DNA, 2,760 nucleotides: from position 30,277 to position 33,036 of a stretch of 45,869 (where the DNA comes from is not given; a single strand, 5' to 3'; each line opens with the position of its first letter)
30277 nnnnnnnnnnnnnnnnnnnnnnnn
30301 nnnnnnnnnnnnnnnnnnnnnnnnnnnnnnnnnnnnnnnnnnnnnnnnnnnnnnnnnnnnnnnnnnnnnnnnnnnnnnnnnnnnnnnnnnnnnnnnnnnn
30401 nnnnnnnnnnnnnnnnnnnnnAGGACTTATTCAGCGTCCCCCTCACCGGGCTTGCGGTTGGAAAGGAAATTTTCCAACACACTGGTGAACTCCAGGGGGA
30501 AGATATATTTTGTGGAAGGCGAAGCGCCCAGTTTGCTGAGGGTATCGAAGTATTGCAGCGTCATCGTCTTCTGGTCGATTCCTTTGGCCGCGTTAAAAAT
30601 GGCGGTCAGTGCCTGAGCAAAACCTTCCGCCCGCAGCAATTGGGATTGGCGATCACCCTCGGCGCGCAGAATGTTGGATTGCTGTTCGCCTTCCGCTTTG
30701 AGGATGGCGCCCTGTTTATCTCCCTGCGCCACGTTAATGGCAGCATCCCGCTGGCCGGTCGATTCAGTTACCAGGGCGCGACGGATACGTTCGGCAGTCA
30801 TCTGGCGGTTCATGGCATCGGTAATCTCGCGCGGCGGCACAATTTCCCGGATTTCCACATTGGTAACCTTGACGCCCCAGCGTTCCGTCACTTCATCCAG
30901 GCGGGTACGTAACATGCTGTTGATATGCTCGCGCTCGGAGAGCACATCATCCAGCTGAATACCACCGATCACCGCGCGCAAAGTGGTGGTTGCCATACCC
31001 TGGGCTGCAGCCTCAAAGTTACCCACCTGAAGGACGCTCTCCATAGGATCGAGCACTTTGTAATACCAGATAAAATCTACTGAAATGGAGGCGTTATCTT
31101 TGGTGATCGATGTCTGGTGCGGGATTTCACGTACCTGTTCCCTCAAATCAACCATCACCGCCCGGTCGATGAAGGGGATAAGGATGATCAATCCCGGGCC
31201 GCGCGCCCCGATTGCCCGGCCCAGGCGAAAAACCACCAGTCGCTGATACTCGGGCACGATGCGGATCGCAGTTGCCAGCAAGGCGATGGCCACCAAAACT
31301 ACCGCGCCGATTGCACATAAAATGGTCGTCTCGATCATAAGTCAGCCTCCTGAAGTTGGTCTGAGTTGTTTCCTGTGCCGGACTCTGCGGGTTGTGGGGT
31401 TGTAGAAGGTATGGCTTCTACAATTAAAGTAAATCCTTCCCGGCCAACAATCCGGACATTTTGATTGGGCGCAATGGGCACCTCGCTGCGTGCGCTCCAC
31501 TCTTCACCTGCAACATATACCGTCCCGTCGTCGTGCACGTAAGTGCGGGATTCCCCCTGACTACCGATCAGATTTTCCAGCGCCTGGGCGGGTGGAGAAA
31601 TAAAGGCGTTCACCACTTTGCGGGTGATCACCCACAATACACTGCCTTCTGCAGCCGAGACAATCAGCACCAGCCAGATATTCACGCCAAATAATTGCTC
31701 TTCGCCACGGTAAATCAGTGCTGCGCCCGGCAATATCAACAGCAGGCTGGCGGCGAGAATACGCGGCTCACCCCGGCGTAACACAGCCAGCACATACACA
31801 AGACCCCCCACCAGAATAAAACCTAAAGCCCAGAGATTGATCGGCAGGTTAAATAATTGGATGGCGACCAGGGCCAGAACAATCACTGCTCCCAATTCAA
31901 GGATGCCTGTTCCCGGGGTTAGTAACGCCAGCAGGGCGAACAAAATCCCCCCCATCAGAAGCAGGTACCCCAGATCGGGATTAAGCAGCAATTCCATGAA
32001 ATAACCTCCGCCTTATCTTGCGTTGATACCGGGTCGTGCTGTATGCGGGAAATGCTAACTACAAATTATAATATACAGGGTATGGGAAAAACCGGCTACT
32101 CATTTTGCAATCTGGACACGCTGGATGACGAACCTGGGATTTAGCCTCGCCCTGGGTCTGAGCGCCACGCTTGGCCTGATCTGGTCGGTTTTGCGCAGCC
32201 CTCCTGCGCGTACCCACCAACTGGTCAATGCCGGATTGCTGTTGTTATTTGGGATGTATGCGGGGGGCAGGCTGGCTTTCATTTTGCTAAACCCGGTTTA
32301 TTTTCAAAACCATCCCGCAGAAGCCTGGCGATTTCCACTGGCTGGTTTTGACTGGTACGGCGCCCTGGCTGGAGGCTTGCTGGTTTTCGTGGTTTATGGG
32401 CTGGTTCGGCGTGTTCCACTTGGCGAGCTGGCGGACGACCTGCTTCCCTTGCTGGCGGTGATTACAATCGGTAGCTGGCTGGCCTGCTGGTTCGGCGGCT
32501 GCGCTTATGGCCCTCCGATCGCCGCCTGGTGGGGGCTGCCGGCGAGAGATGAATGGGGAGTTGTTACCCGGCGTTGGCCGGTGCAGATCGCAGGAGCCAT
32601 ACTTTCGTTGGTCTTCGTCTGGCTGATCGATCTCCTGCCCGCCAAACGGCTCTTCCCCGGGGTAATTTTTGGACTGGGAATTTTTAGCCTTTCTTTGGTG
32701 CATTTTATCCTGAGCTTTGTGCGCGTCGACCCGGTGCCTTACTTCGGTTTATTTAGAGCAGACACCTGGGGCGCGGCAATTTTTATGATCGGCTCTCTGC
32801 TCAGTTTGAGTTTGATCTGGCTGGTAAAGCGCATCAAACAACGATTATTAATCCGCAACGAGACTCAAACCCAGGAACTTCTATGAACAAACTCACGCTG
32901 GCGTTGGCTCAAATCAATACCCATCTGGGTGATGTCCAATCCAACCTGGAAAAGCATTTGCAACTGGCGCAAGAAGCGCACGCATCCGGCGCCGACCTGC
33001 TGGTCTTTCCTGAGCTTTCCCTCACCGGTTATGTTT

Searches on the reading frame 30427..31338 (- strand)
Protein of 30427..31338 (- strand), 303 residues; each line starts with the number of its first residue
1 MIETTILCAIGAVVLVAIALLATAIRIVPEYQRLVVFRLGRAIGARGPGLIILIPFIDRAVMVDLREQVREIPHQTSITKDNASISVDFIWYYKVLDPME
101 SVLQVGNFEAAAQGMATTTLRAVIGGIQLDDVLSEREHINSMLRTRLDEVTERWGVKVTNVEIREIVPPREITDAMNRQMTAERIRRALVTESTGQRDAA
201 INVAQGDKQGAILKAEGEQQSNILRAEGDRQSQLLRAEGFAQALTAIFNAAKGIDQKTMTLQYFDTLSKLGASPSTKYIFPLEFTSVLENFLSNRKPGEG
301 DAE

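Call 35: search_protein_families(library=pfam, max_evalue=0.001, proteins=[window:30427-31338:-])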
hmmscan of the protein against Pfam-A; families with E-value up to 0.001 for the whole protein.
window:30427-31338:- (303 aa): 1 family
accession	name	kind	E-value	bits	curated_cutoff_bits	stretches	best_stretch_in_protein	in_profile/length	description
PF01145.31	Band_7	-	2.8e-39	135.4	23.6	1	27-198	2-166/176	SPFH domain / Band 7 family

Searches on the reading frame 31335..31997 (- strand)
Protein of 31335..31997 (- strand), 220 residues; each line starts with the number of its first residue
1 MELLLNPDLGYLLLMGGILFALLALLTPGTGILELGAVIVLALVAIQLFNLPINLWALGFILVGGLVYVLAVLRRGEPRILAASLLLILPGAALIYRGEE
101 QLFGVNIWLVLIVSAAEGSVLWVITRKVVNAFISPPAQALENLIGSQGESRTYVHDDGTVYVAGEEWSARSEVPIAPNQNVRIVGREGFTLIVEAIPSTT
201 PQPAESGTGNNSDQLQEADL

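Call 35: search_protein_families(library=pfam, max_evalue=0.001, proteins=[window:31335-31997:-])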
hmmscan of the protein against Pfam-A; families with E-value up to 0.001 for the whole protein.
window:31335-31997:- (220 aa): 2 families
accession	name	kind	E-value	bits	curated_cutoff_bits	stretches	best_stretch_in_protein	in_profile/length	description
PF01957.25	NfeD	-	3.5e-15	56.4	29.1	1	141-194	2-56/57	NfeD-like C-terminal, partner-binding domain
PF24961.1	NfeD_membrane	-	2.6e-08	34.3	26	1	10-124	3-117/119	NfeD integral membrane domain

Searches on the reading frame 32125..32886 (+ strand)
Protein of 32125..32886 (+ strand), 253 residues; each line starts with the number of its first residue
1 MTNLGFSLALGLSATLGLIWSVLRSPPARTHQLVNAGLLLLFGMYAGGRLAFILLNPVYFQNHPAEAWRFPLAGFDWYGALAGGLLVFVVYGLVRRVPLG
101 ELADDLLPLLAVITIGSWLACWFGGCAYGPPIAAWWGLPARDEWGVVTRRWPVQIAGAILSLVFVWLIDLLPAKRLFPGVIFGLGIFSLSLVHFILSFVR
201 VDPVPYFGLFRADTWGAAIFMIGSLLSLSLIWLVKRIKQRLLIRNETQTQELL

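Call 35: search_protein_families(library=pfam, max_evalue=0.001, proteins=[window:32125-32886:+])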
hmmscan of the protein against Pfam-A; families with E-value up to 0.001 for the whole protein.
window:32125-32886:+ (253 aa): 1 family
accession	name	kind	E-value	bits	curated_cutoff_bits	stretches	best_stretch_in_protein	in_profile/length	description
PF01790.23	LGT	-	2.6e-18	66.7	24.9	1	5-226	15-236/240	Prolipoprotein diacylglyceryl transferase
